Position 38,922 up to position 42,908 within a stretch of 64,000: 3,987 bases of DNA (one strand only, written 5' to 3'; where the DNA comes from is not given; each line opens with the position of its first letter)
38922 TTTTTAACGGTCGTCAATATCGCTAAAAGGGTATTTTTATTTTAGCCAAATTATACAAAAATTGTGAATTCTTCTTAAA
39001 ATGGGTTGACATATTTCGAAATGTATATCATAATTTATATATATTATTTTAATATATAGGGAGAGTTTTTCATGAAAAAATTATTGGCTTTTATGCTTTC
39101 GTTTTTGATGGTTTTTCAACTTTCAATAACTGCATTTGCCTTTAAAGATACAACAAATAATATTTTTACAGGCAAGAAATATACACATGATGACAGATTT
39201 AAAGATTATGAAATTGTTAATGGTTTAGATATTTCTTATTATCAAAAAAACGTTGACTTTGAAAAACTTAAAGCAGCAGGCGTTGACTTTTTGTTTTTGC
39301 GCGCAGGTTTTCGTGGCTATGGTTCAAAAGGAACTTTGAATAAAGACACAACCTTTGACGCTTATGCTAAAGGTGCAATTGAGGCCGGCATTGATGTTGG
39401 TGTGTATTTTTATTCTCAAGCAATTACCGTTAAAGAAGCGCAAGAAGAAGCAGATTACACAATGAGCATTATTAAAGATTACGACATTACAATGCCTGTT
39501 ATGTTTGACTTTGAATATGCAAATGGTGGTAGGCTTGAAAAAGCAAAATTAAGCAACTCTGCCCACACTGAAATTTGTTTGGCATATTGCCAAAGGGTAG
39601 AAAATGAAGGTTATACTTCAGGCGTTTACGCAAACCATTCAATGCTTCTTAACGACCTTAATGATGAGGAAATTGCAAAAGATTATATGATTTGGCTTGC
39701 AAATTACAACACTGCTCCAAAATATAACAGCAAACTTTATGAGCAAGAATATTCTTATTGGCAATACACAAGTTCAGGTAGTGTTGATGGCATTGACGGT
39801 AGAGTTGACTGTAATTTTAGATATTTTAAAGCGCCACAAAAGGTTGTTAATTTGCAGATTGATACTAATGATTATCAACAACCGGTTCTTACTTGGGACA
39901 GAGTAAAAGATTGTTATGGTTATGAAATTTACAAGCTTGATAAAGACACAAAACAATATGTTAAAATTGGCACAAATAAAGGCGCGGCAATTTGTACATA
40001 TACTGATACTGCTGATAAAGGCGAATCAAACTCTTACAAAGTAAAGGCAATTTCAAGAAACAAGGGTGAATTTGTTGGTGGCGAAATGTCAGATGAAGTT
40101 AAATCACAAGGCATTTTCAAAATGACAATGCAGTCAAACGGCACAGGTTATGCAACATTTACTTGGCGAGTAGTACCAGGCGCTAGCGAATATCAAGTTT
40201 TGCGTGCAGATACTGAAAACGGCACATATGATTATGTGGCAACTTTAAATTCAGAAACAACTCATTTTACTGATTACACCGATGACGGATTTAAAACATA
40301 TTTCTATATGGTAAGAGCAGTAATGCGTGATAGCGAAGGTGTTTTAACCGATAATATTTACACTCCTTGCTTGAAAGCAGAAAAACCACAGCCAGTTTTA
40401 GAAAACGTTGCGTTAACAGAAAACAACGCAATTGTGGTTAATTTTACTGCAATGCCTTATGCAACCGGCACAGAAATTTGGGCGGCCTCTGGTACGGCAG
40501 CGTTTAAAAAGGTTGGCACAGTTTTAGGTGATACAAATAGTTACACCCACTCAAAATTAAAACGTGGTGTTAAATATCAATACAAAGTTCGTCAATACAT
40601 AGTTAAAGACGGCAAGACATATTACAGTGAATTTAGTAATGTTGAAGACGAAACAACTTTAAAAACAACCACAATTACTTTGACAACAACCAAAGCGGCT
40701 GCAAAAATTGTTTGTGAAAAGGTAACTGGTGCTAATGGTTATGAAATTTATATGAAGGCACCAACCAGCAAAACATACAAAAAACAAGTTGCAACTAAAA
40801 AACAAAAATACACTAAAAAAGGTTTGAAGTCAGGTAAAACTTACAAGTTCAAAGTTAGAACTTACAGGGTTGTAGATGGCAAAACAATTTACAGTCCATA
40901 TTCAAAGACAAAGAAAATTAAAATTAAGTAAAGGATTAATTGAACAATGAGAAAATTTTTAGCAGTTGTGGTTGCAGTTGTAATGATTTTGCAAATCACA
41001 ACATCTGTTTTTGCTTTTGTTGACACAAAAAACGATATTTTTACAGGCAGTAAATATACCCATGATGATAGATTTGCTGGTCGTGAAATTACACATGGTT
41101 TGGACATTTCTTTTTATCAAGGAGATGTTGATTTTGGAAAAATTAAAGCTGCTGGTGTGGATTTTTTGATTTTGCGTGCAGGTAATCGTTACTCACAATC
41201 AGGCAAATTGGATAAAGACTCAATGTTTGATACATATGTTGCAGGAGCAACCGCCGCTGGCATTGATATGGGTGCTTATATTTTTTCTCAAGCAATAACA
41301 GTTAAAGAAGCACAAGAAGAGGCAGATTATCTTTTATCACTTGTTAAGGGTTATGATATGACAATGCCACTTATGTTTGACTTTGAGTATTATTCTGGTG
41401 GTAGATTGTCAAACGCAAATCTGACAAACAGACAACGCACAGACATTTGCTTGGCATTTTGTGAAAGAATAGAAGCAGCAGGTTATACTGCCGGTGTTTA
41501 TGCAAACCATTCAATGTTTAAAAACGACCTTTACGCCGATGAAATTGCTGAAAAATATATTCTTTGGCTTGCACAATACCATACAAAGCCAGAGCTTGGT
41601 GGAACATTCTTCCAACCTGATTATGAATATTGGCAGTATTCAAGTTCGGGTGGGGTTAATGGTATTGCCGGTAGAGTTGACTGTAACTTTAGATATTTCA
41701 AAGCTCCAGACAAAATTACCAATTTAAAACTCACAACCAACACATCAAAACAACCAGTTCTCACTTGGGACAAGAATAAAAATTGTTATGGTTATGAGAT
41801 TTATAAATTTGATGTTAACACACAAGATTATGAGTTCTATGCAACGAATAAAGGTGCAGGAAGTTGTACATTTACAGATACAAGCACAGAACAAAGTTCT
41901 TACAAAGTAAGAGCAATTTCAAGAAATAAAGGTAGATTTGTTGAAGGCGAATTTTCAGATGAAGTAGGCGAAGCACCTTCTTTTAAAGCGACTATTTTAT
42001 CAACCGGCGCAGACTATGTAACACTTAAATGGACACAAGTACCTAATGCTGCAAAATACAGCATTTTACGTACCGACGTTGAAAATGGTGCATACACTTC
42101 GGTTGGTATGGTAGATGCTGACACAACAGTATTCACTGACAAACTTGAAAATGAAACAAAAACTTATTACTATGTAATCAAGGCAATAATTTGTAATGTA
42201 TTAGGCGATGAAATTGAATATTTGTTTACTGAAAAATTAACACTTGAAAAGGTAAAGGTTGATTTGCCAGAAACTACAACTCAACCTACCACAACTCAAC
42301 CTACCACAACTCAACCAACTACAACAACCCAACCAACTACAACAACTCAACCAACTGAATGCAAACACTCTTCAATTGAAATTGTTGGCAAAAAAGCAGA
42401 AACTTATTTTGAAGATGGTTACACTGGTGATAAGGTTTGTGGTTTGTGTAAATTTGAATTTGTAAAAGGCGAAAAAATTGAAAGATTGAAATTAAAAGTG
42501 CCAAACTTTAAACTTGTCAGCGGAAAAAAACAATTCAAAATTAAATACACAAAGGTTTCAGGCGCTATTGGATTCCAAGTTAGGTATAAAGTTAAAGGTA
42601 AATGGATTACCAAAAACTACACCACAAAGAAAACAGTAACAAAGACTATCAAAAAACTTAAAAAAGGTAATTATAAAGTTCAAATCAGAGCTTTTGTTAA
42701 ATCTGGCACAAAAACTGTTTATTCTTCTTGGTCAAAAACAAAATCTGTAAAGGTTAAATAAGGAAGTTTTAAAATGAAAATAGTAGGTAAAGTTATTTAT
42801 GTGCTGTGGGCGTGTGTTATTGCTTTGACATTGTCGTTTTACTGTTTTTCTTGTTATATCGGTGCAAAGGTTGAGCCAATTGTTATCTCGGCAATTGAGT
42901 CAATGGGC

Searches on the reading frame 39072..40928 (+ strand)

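Call 70: search_protein_families(library=pfam, proteins=[window:39072-40928:+], max_evalue=0.00001)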
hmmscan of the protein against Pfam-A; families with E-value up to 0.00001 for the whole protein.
window:39072-40928:+ (619 aa): 2 families
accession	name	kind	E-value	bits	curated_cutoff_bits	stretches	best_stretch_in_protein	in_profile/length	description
PF01183.26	Glyco_hydro_25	-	2.1e-31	110.1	27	1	53-241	2-180/180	Glycosyl hydrolases family 25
PF21910.2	GH85_C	-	2.5e-06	28.3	27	0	258-331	6-81/95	GH85 endohexosaminidases, C-terminal domain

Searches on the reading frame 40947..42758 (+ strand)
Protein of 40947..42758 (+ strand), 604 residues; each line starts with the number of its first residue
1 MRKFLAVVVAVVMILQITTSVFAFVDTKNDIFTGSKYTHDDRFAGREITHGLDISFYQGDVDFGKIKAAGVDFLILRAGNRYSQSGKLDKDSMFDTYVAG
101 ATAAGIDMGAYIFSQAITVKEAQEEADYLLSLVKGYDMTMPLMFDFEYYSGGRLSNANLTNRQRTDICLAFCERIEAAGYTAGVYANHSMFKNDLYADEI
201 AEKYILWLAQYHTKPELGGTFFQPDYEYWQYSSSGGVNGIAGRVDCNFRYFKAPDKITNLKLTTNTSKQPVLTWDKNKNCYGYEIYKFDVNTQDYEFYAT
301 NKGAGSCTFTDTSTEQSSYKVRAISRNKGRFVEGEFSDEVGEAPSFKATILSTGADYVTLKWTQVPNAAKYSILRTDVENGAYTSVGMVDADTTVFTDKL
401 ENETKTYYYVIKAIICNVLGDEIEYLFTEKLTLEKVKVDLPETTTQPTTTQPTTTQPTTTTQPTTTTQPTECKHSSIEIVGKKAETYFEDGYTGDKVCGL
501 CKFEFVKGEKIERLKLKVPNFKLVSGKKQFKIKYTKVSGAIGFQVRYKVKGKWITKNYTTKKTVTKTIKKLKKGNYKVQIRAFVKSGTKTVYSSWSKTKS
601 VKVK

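Call 70: search_protein_families(library=pfam, proteins=[window:40947-42758:+], max_evalue=0.00001)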
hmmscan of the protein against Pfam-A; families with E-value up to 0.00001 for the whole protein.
window:40947-42758:+ (604 aa): 1 family
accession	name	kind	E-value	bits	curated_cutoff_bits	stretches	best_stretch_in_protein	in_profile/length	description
PF01183.26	Glyco_hydro_25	-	6.8e-30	105.2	27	1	53-240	2-180/180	Glycosyl hydrolases family 25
